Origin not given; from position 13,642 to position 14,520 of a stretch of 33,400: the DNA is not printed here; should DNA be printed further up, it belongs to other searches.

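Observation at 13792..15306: STAND-less TIR-TPR fusion: an effector-like TIR head joined directly to nine perfectly phased TPRs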

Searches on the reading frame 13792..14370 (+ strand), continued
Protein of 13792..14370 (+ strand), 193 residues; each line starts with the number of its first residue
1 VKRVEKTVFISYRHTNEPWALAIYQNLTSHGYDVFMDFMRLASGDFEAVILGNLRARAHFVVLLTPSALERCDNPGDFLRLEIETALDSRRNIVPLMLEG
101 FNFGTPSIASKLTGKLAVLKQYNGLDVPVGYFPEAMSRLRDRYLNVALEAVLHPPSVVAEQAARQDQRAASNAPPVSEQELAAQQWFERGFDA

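Call 40: search_protein_families(library=padloc, alignment_id=A3, max_evalue=0.00001)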
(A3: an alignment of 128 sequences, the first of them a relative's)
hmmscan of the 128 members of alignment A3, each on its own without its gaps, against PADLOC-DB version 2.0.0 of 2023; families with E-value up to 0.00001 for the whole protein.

A. member 1, L046:8200-9240:- (347 aa): 0 families

B. families by the number of members that match (of 128 scanned): 53 families (the first 25 are shown)
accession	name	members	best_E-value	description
PDLC04134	mad2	3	7.3e-15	mads_2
PDLC00420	ThsB1|ThsB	2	5.1e-40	TIR-like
PDLC02012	SAVED5--SAVED_TIR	2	2.5e-09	-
PDLC05014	PDC-S41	1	2e-201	-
PDLC02203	MzaA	1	1e-73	-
PDLC05007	PDC-S35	1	8.8e-60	-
PDLC05004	PDC-S35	1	1.2e-53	-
PDLC05005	PDC-S35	1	1.2e-52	-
PDLC03767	RT_UG29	1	6.4e-47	DRT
PDLC01173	STAND_TPR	1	6.4e-44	"Predicted ATPase fused to Xre-HTH and TPR repeats domain, associated with cas1-less I-E system in Streptomyces"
PDLC05006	PDC-S35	1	1.9e-43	-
PDLC05003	PDC-S35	1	8.3e-43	-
PDLC03800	RTasDnaG-like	1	1.5e-40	DRT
PDLC04772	PDC-M68A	1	8.7e-32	-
PDLC04135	mad3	1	1.3e-30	mads_3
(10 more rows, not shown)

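Call 43: fold_search(model_id=the predicted structure, library=pdb)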
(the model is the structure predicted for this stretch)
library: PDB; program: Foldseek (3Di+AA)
matches with E <= 10: 922; with E <= 0.001: 7
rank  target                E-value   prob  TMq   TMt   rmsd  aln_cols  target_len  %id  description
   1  7knq_A                6.4e-06  1.00  0.33  0.12  13.5       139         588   26  SARM1 Octamer (released 2021-11-17)
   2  7qg0_A                2.0e-05  1.00  0.32  0.11  13.9       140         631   25  Inhibitor-induced hSARM1 duplex (released 2022-12-21)
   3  7anw_A                3.8e-05  1.00  0.32  0.11  14.3       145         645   24  hSARM1 NAD+ complex (released 2020-11-11)
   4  9ugj_F                1.1e-04  1.00  0.31  0.41  13.4       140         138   24  Structure of SARM1 bound to SIR3-ADPR (released 2026-02-18)
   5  6zfx_A                1.2e-04  1.00  0.32  0.11  14.0       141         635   28  hSARM1 GraFix-ed (released 2020-11-18)
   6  9mw2_B                1.4e-04  1.00  0.33  0.44  13.3       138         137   29  Structure of SARM1 TIR domain bound to G6831 (released 2026-02-04)
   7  4c6t_D                5.3e-04  0.97  0.25  0.29  14.2       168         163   11  Crystal structure of the RPS4 and RRS1 TIR domain heterodimer (released 2014-05-28)
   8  8i87_C                2.9e-03  0.75  0.24  0.13  15.3       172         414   14  Cryo-EM structure of TIR-APAZ/Ago-gRNA-DNA complex (released 2023-07-19)
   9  4c6r_A                3.3e-03  0.82  0.25  0.28  14.3       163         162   11  Crystal structure of the TIR domain from the Arabidopsis Thaliana disease resistance protein RPS4 (released 2014-05-28)
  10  4c6t_B                4.3e-03  0.57  0.21  0.24  17.8       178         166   16  Crystal structure of the RPS4 and RRS1 TIR domain heterodimer (released 2014-05-28)
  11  6oec_J                1.1e-02  0.60  0.23  0.27  16.3       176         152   12  Yeast Spc42 Trimeric Coiled-Coil Amino Acids 181-211 fused to PDB: 3H5I (released 2019-04-24)
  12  8zwn_A                1.5e-02  0.38  0.21  0.20  18.2       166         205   14  Crystal structure of DNA-binding transcriptional activator EvgA from Escherichia coli str. K-12 substr. MG1655 (released 2025-06-18)
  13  7jlx_A                2.4e-02  0.35  0.23  0.26  16.4       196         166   15  Structure of the activated Roq1 resistosome directly recognizing the pathogen effector XopQ (TIR domains) (released 2020-12-02)
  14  7szl                  2.6e-02  0.38  0.23  0.27  14.0       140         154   14  Crystal structure of the Toll/interleukin-1 receptor domain of human IL-1R10 (IL-1RAPL2) (released 2022-02-02)
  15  7uxr_A                3.1e-02  0.47  0.23  0.30  14.2       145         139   14  Crystal structure of the BtTir TIR domain (released 2022-09-07)
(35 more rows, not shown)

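Call 58: search_dna_similar(query=window:13792-14370:+, collection=phages, mode=protein, max_evalue=0.001, max_rows=15)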
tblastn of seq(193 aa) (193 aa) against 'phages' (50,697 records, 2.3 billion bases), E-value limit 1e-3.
No match.

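Call 59: search_dna_similar(query=window:13792-14370:+, collection=plasmids, mode=protein, max_evalue=0.001, max_rows=25)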
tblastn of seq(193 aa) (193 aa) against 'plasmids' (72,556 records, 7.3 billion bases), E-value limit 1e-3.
Records with a match: 3; places in all: 3; records where one place covers at least 80% of the query: 2.
Best place of each record, by identity: 60-80% 2; <60% 1.
By first word of the organism name: Paraburkholderia 3.
By predicted mobility (MOB-suite, as given by PLSDB): non-mobilizable 3.
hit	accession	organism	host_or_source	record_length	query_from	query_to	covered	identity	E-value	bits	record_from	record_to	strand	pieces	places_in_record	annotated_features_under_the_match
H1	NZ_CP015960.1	Paraburkholderia caribensis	Mimosa,single cell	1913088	1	193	100%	66.3%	2e-76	255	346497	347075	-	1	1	none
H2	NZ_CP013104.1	Paraburkholderia caribensis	-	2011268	1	193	100%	65.3%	2e-74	249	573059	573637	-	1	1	none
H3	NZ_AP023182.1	Paraburkholderia sp. PGU19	Physopelta gutta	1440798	6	100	49%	30.8%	3e-4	48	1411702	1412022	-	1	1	record has no annotation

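Call 60: get_annotated_region(hit=H1, flank=12000)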
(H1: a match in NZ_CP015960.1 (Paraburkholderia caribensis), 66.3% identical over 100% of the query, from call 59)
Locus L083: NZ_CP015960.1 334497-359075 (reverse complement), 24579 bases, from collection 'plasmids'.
description: Paraburkholderia caribensis strain 852011 plasmid unnamed, complete sequence
organism: Paraburkholderia caribensis (NCBI taxid 75105)
taxonomy: Bacteria; Pseudomonadota; Betaproteobacteria; Burkholderiales; Burkholderiaceae; Paraburkholderia; Paraburkholderia caribensis
host: -; source: Mimosa,single cell; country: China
typing (MOB-suite, as given by PLSDB): non-mobilizable
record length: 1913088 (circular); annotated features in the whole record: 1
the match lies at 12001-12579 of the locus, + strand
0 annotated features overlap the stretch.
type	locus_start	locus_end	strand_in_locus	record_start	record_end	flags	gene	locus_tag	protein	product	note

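Call 63: search_protein_families(library=pfam, proteins=[L080:4669-9306:+, L055:10549-11394:+, L044:9402-9950:+, L034:9402-9950:+, L016:10001-10591:+, L081:10001-12415:+, L014:2558-4282:+, L014:9700-10698:+], max_evalue=0.0001)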
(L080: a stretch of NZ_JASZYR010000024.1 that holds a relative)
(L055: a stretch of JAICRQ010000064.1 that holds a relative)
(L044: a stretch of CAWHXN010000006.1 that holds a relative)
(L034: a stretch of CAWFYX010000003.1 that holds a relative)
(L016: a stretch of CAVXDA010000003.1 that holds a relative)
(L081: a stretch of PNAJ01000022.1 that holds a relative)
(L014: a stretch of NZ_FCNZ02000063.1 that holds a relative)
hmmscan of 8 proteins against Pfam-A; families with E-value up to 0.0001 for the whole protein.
L080:4669-9306:+ (1546 aa): 2 families
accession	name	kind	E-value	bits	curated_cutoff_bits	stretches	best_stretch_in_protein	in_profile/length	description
PF13676.11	TIR_2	-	2.5e-13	51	28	1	21-130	1-98/122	TIR domain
PF24883.2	NPHP3_N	-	7.1e-07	30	24.8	1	217-346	21-164/164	Nephrocystin 3, N-terminal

L055:10549-11394:+ (282 aa): 1 family
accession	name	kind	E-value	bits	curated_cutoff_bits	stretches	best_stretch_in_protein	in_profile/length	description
PF13676.11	TIR_2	-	2.5e-27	96.2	28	1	22-141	1-121/122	TIR domain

L044:9402-9950:+ (183 aa): 1 family
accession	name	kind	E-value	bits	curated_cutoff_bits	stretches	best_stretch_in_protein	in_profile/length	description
PF13676.11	TIR_2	-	4e-15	56.8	28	1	8-107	1-99/122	TIR domain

L034:9402-9950:+ (183 aa): 1 family
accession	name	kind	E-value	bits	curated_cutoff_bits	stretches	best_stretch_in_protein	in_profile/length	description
PF13676.11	TIR_2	-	1.6e-14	54.8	28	1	8-108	1-100/122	TIR domain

L016:10001-10591:+ (197 aa): 1 family
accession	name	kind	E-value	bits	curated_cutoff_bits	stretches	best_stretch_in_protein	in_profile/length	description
PF13676.11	TIR_2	-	5e-14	53.3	28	1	8-106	1-98/122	TIR domain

L081:10001-12415:+ (805 aa): 17 families
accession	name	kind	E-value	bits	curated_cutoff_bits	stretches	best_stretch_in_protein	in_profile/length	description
PF13414.12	TPR_11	-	7e-119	387.7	26.8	11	560-600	1-41/42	TPR repeat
PF00515.34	TPR_1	-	4.9e-100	324.1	27.8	7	214-246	1-33/34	Tetratricopeptide repeat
PF07719.23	TPR_2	-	7.9e-82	263.2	27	2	214-246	1-33/34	Tetratricopeptide repeat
PF13431.12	TPR_17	-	3.2e-52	170.9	24.4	0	542-574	2-34/34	Tetratricopeptide repeat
PF13181.12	TPR_8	-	8.5e-50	163.1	25.7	0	731-754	10-33/34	Tetratricopeptide repeat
PF13432.12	TPR_16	-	1.1e-48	163.6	32.7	5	220-277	3-60/65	Tetratricopeptide repeat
PF13371.12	TPR_9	-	1.4e-34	118.4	35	1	222-279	3-60/73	Tetratricopeptide repeat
PF13424.12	TPR_12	-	5.5e-21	75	30.1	1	213-279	2-76/77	Tetratricopeptide repeat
PF13428.12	TPR_14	-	2.4e-16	59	23.5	0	217-253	4-40/44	Tetratricopeptide repeat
PF12569.14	NatA_aux_su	-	6.3e-15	55.5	33.3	0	735-790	205-260/515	N-terminal acetyltransferase A, auxiliary subunit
PF13174.12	TPR_6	-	8.8e-14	51.6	26.3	0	250-275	2-27/33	Tetratricopeptide repeat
PF13676.11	TIR_2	-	5.6e-13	49.9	28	1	8-106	1-98/122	TIR domain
PF14559.12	TPR_19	-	5.6e-12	46.3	25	0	226-269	3-46/68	Tetratricopeptide repeat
PF01239.28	PPTA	-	2.9e-11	42.8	29.5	0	334-357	3-26/32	Protein prenyltransferase alpha subunit repeat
PF13429.12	TPR_15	-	3.3e-10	40.3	26.2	0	200-246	133-178/280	Tetratricopeptide repeat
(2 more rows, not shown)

L014:2558-4282:+ (575 aa): 22 families
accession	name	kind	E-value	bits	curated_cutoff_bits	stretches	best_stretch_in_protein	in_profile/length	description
PF13414.12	TPR_11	-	2.1e-85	280.6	26.8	9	430-464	3-37/42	TPR repeat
PF00515.34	TPR_1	-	2.6e-81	264.9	27.8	9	285-318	1-34/34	Tetratricopeptide repeat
PF07719.23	TPR_2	-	2.4e-69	224.2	27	5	286-318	2-34/34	Tetratricopeptide repeat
PF13431.12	TPR_17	-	1e-52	172.4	24.4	0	444-475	2-33/34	Tetratricopeptide repeat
PF13181.12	TPR_8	-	1.6e-47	156.1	25.7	0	252-283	2-33/34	Tetratricopeptide repeat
PF13432.12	TPR_16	-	5.5e-44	148.6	32.7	5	426-488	2-64/65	Tetratricopeptide repeat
PF13371.12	TPR_9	-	3.4e-35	120.3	35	6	296-352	6-62/73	Tetratricopeptide repeat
PF13424.12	TPR_12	-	7.3e-31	106.6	30.1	5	419-485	1-75/77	Tetratricopeptide repeat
PF13428.12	TPR_14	-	1.7e-21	75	23.5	0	427-462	7-42/44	Tetratricopeptide repeat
PF13374.12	TPR_10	-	3.6e-18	65.4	27.5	0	290-314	7-31/42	Tetratricopeptide repeat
PF13676.11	TIR_2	-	2.2e-16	60.9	28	1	11-109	1-98/122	TIR domain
PF14559.12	TPR_19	-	1.2e-13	51.6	25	0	295-347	1-53/68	Tetratricopeptide repeat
PF13429.12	TPR_15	-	3.9e-13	49.9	26.2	0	359-389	152-182/280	Tetratricopeptide repeat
PF24575.1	TPR_Slam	-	1.3e-12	48.4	35.2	0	349-387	43-81/104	Surface lipoprotein assembly modifier, N-terminal TPR repeats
PF12569.14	NatA_aux_su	-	1.2e-11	44.8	33.3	0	469-533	206-268/515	N-terminal acetyltransferase A, auxiliary subunit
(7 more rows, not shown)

L014:9700-10698:+ (333 aa): 10 families
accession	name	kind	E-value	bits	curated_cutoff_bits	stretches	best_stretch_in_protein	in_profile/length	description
PF13414.12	TPR_11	-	6.7e-19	67.7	26.8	2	226-262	6-42/42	TPR repeat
PF13676.11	TIR_2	-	3.7e-16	60.2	28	1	8-100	1-93/122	TIR domain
PF13431.12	TPR_17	-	4.3e-15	55.1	24.4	0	237-268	2-33/34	Tetratricopeptide repeat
PF00515.34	TPR_1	-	1.7e-14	53.4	27.8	1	248-281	1-34/34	Tetratricopeptide repeat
PF07719.23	TPR_2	-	2.9e-14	52.4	27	2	215-247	2-34/34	Tetratricopeptide repeat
PF13432.12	TPR_16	-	1.9e-12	47.8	32.7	1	228-282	11-65/65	Tetratricopeptide repeat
PF13181.12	TPR_8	-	2.2e-10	40.3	25.7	0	215-247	2-34/34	Tetratricopeptide repeat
PF13371.12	TPR_9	-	6.1e-09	36.2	35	1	227-287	8-68/73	Tetratricopeptide repeat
PF13428.12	TPR_14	-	8.9e-08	32.5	23.5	0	215-256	2-43/44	Tetratricopeptide repeat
PF14559.12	TPR_19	-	2.1e-05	25.2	25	0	227-267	4-44/68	Tetratricopeptide repeat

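Call 67: search_protein_families(library=padloc, alignment_id=A5, max_evalue=0.00001)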
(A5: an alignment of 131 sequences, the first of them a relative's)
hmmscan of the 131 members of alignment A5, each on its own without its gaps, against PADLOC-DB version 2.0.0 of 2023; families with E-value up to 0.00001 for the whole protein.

A. member 1, L037:20206-20579:+ (124 aa): 0 families

B. families by the number of members that match (of 131 scanned): 20 families
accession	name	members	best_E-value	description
PDLC03767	RT_UG29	2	1e-47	DRT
PDLC03800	RTasDnaG-like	2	1.2e-40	DRT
PDLC04135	mad3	1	1.9e-26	mads_3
PDLC02865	DpdF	1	1.2e-19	DpdF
PDLC04999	PDC-S33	1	4.8e-14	-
PDLC04134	mad2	1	2.7e-13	mads_2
PDLC03928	PsyrT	1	5.5e-13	-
PDLC00757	Effector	1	1.4e-08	Phospholipase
PDLC03856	LmuA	1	8.2e-08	-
PDLC00758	Effector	1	1.2e-07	Phospholipase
PDLC03962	ShosT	1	1.3e-07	-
PDLC04140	mad8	1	2.2e-07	mads_8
PDLC01991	CARF_m8--CARF_LolE_TM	1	3.9e-07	-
PDLC00755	Effector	1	4e-07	Phospholipase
PDLC01990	CARF_m8--CARF_Beta-galactosidase_LolE_TM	1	4.1e-07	-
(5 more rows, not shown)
